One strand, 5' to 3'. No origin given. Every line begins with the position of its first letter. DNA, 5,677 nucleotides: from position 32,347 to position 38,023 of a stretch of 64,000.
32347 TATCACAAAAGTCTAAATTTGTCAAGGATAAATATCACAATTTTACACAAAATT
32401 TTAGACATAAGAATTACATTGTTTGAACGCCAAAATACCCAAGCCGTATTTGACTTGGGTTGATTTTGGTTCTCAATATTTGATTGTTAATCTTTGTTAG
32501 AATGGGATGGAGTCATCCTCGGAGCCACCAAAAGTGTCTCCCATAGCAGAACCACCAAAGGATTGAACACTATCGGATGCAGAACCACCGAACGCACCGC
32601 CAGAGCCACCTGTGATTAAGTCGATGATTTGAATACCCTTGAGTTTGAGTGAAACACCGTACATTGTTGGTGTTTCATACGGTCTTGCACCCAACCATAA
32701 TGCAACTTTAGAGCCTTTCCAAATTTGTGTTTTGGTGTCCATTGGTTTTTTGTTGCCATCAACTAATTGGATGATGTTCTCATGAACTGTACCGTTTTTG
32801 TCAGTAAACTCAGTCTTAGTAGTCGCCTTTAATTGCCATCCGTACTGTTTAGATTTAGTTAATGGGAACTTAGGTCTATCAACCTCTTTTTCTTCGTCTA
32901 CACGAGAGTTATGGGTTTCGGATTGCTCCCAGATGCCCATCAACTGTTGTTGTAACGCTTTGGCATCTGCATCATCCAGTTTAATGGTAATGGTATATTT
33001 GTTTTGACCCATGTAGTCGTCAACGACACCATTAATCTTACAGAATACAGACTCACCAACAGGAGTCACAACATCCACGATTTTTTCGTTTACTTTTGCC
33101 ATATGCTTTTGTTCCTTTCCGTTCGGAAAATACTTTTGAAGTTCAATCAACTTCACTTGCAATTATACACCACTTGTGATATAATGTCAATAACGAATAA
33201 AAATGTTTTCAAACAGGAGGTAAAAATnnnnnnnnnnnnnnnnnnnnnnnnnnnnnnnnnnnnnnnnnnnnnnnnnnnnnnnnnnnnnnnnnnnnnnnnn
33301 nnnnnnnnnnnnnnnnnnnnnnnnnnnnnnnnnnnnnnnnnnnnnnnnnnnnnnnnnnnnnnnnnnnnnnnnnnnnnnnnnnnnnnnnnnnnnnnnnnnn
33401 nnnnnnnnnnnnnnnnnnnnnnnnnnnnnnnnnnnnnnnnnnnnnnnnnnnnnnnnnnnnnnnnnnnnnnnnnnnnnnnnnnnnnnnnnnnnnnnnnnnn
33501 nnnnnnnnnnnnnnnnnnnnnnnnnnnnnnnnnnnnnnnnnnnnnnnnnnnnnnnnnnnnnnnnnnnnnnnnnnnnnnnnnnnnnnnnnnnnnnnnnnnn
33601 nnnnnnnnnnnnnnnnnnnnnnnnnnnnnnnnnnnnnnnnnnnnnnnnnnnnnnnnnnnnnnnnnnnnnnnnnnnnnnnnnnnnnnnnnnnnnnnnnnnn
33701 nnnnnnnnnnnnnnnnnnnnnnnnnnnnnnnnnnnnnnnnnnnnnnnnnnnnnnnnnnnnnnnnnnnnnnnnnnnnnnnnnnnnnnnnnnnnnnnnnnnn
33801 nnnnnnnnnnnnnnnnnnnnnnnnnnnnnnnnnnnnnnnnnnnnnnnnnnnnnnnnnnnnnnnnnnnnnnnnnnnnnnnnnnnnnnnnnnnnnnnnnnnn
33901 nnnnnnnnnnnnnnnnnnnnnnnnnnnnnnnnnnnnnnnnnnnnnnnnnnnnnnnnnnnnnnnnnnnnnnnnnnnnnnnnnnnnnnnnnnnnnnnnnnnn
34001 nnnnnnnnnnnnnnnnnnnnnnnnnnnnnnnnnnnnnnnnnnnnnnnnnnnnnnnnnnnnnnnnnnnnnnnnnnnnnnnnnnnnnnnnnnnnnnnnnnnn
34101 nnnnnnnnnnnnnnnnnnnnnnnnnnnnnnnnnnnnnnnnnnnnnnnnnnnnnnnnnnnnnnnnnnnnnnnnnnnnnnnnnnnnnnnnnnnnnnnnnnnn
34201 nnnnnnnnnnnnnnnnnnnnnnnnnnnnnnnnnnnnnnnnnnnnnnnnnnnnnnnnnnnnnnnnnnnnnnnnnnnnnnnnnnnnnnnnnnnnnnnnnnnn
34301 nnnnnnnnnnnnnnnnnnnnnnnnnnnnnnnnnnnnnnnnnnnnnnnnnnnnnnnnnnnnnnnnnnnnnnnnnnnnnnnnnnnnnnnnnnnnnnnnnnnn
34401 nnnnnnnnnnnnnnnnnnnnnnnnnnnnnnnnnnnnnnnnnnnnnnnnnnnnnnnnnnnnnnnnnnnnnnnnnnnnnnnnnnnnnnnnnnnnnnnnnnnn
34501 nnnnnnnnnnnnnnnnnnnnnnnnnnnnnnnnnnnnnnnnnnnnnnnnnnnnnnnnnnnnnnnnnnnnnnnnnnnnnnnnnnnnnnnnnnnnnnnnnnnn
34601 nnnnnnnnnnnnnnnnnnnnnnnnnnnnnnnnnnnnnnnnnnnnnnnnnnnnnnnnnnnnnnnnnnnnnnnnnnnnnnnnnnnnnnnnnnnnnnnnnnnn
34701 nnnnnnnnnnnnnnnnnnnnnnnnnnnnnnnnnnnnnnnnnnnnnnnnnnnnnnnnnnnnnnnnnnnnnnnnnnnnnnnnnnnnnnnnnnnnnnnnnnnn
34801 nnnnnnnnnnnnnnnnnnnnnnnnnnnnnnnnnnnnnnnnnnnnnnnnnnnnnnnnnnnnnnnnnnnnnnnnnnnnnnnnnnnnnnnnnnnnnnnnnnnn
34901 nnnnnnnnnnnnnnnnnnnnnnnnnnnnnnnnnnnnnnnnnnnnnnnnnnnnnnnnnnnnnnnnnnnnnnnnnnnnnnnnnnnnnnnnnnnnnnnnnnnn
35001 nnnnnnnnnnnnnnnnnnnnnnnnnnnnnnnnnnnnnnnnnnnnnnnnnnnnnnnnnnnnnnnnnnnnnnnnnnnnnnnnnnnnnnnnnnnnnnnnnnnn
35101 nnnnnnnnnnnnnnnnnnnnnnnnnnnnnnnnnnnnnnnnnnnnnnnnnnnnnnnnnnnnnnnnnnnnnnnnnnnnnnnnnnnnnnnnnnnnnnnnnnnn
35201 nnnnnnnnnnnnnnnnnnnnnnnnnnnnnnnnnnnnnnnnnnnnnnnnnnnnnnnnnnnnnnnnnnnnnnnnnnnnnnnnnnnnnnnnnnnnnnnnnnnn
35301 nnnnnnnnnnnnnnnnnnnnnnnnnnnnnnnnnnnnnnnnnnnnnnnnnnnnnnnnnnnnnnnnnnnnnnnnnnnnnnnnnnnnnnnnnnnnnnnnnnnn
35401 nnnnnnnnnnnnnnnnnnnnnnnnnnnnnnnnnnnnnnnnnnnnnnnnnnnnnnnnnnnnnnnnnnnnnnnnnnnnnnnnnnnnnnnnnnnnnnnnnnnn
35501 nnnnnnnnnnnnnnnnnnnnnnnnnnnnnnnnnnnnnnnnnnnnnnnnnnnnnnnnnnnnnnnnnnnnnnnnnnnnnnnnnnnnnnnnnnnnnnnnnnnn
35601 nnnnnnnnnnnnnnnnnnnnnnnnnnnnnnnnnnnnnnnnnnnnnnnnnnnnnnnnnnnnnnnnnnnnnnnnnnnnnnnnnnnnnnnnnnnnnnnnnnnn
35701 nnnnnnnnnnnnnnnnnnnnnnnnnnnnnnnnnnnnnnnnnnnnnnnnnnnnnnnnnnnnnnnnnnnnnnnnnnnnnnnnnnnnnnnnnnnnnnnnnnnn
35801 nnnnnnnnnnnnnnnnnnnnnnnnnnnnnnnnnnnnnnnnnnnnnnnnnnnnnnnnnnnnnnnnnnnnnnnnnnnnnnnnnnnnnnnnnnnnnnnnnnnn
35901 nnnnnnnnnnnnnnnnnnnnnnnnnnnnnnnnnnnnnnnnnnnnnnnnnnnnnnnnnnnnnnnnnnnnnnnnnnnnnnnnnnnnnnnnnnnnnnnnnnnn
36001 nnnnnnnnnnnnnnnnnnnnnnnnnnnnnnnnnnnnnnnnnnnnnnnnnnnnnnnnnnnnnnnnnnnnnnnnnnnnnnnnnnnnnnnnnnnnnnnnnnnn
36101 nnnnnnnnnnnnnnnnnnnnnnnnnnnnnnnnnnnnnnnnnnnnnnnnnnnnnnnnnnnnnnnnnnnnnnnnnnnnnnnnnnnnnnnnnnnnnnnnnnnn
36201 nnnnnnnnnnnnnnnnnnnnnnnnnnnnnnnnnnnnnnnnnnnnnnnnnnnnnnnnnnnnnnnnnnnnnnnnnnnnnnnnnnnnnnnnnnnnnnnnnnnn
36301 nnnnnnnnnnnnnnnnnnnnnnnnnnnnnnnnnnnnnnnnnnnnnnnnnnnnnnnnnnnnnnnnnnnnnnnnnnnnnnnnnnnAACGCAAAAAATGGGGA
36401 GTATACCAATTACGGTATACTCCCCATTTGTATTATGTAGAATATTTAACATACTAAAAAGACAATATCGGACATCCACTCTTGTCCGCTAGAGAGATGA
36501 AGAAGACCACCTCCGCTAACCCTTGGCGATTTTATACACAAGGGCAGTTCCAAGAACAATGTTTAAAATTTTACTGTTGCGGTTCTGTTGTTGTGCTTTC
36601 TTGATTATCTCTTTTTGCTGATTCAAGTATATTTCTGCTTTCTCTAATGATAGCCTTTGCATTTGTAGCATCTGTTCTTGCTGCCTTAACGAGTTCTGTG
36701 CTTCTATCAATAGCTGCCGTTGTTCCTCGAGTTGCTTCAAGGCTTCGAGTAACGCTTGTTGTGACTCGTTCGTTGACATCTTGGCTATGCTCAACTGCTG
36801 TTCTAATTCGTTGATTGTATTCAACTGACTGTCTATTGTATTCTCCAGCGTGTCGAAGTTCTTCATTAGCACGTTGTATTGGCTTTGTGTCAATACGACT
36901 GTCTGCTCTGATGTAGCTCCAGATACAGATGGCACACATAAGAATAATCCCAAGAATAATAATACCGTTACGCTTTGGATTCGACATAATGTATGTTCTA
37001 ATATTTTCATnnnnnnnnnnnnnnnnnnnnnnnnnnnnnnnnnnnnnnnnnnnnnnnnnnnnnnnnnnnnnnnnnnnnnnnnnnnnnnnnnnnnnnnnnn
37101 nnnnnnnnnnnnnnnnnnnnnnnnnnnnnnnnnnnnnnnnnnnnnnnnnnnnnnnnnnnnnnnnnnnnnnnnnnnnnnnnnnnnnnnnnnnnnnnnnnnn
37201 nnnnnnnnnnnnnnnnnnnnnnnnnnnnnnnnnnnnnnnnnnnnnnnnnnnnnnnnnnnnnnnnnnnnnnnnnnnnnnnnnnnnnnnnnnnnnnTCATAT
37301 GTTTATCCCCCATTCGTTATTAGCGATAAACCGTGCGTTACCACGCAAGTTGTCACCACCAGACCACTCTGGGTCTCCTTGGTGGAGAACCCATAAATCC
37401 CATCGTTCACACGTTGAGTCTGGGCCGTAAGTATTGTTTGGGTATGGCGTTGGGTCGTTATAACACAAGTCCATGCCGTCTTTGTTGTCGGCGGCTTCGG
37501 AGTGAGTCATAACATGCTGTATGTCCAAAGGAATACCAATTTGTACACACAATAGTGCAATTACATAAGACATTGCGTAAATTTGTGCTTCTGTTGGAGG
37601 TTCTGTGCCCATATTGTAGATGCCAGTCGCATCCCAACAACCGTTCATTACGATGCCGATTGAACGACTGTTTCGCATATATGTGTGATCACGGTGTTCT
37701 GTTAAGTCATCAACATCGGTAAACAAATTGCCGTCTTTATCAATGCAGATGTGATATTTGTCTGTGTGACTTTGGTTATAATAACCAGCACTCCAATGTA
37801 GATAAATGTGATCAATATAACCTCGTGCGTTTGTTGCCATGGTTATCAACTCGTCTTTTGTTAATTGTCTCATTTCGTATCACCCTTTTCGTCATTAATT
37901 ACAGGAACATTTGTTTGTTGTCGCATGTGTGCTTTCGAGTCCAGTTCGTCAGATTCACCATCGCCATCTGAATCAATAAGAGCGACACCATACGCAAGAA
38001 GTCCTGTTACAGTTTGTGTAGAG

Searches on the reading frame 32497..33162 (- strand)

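Call 29: search_protein_families(library=pfam, proteins=[window:32497-33162:-], max_evalue=0.01)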
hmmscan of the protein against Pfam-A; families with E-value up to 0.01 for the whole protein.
window:32497-33162:- (221 aa): 3 families
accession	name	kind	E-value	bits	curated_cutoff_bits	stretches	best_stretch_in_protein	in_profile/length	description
PF21265.3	SBB_T7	-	0.00079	19.5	27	1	52-182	25-169/169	Single-stranded DNA-binding protein, Bacteriophage T7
PF10991.15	Enc34_ssDNA-bd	-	0.0068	16.5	26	0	52-203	24-167/176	Enterobacter phage Enc34, ssDNA-binding protein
PF22589.2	SPMIP1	-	0.0098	16.6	32.1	0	95-118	78-101/122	Sperm microtubule inner protein 1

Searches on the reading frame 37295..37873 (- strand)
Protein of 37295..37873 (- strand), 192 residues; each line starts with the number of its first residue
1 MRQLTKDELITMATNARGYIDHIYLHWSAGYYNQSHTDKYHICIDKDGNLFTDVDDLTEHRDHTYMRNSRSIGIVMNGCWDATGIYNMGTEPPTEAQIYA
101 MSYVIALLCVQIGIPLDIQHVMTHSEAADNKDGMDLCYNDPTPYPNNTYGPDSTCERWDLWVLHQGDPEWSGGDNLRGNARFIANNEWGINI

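Call 29: search_protein_families(library=pfam, proteins=[window:37295-37873:-], max_evalue=0.01)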
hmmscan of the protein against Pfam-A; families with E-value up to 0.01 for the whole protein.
window:37295-37873:- (192 aa): 1 family
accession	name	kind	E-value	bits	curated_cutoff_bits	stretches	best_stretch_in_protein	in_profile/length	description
PF01510.30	Amidase_2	-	1.5e-11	45.2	26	1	20-131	5-126/131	N-acetylmuramoyl-L-alanine amidase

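Call 80: find_homologous_proteins(query=window:37295-37873:-, max_evalue=1e-8)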
Query window:37295-37873:- (192 aa): 794 proteins with E <= 1e-8 among 814 candidates; the best 120 are listed.
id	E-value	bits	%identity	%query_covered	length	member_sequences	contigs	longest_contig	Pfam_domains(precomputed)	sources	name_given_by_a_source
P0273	8.9e-112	390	81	100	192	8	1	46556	PF01510.31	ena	-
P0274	6.7e-111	387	83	100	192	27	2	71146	PF01510.31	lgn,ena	-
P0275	1.1e-109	383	81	100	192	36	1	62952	PF01510.31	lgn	-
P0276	1.1e-109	383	81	100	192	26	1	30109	PF01510.31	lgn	-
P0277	1.4e-109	383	80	100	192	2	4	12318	PF01510.31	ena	-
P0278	2.0e-109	382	81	100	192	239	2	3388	PF01510.31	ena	-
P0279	2.1e-109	382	80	100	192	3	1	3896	PF01510.31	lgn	-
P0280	6.1e-109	381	81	100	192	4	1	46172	PF01510.31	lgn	-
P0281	9.7e-109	380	80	100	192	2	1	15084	PF01510.31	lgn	-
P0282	1.2e-108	380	80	100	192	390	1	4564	PF01510.31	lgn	-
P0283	1.8e-108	379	79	100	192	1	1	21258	PF01510.31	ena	-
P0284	3.4e-108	378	80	100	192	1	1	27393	PF01510.31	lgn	-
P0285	3.7e-108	378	80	100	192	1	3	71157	PF01510.31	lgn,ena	-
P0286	3.9e-108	378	80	100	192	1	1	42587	PF01510.31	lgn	-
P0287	7.1e-108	377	80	100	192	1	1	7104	PF01510.31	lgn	-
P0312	9.8e-53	197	52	97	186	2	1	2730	PF01510.31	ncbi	-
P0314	8.9e-51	191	51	91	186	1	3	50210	PF01510.31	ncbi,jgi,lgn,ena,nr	ncbi:MAG: hypothetical protein H6Q67_1675 [Firmicutes bacterium]|nr:hypothetical protein [Bacillota 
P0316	1.3e-50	190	48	97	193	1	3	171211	PF01510.31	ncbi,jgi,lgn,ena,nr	ncbi:MAG: hypothetical protein H6Q74_2189 [Firmicutes bacterium]|nr:hypothetical protein [Bacillota 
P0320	7.7e-49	184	50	94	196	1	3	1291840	PF01510.31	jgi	jgi:hypothetical protein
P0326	3.6e-45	172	45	97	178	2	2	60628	PF01510.31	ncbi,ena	-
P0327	9.6e-45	171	44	98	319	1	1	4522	PF01510.31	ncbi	-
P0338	4.7e-42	162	48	97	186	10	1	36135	PF01510.31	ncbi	-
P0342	2.2e-41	160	43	93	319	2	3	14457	-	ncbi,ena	-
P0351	1.6e-40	157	47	97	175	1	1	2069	PF01510.31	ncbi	-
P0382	1.3e-38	151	42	94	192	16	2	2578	PF01510.31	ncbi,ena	-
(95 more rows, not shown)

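Call 81: list_cluster_members(proteins=[P0312, P0326, P0327, P0338, P0342, P0351, P0382, P0314, P0316, P0320])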
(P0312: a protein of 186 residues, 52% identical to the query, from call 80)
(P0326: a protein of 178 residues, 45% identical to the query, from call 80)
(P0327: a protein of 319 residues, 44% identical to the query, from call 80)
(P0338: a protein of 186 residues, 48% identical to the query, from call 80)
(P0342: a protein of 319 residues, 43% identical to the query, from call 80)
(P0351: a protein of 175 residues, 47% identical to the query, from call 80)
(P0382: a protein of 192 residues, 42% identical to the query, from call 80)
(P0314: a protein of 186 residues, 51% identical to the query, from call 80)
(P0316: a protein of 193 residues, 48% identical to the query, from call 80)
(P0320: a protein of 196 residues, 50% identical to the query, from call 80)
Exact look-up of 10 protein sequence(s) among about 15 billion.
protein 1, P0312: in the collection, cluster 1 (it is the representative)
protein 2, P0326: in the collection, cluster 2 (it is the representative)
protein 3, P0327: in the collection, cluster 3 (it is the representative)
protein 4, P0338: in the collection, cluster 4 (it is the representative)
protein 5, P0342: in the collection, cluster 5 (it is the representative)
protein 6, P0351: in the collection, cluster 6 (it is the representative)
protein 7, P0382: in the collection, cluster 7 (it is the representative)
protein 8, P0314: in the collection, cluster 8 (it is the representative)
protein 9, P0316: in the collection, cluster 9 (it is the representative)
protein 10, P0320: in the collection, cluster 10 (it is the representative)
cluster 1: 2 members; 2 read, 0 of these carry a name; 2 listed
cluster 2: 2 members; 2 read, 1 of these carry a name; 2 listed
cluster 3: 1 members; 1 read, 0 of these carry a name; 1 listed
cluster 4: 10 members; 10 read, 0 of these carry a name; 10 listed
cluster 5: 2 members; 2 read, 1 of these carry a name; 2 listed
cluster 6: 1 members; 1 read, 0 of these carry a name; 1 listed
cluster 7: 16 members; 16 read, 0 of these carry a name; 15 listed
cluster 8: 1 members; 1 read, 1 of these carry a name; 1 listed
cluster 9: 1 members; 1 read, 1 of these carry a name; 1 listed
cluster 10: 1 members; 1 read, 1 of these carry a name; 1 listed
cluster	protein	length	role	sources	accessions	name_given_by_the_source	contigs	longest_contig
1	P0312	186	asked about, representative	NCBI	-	-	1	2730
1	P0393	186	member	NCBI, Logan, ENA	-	-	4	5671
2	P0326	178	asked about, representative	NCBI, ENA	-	-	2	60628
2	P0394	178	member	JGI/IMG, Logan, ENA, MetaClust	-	\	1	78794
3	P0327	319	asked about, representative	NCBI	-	-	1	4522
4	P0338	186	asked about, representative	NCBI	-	-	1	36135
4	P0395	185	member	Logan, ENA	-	-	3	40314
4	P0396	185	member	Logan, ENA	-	-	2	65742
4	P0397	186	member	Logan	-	-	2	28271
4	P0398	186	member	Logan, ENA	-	-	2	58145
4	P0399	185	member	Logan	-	-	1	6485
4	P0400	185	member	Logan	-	-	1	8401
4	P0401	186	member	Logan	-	-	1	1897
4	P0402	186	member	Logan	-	-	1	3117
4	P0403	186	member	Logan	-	-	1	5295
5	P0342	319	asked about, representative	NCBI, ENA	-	-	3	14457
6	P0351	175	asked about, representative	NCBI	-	-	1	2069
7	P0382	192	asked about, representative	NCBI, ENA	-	-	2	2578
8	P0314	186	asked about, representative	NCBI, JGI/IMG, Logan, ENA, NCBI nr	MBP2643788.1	MAG: hypothetical protein H6Q67_1675 [Firmicutes bacterium] | hypothetical protein [Bacillota bacterium]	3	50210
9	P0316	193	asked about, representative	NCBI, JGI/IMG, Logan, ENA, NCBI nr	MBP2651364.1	MAG: hypothetical protein H6Q74_2189 [Firmicutes bacterium] | hypothetical protein [Bacillota bacterium]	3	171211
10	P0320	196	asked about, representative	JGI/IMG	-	hypothetical protein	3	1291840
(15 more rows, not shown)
